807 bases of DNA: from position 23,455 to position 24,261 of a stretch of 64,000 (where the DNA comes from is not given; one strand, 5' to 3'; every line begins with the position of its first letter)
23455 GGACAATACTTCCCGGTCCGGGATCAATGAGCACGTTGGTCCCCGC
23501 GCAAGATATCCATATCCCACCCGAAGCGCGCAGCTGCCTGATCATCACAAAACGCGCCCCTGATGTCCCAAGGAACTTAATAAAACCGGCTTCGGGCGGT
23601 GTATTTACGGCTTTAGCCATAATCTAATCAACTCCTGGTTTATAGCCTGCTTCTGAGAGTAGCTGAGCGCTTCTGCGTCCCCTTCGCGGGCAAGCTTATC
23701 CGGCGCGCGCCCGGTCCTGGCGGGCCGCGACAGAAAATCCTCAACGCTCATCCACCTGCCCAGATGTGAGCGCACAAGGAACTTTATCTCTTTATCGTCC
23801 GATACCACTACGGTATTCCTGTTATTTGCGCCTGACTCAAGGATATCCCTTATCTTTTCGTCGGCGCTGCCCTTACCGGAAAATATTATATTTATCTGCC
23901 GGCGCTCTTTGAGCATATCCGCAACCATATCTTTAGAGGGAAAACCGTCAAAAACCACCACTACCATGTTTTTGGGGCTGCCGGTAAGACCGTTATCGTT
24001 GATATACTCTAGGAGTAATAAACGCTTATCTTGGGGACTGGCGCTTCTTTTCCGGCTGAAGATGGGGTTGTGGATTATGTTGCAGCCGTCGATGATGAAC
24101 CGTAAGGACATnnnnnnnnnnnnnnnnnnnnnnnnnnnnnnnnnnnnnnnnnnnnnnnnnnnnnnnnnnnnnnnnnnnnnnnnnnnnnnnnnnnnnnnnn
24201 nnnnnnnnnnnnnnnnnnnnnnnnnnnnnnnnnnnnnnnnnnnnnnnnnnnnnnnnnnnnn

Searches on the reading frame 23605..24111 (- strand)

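Call 92: search_protein_families(library=pfam, proteins=[window:23605-24111:-], max_evalue=0.00001)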
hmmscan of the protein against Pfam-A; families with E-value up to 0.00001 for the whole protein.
window:23605-24111:- (168 aa): 1 family
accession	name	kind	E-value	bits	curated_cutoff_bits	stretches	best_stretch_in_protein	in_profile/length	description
PF05991.17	NYN_YacP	-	6.8e-12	46.1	24.6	1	6-157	2-153/166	YacP-like NYN domain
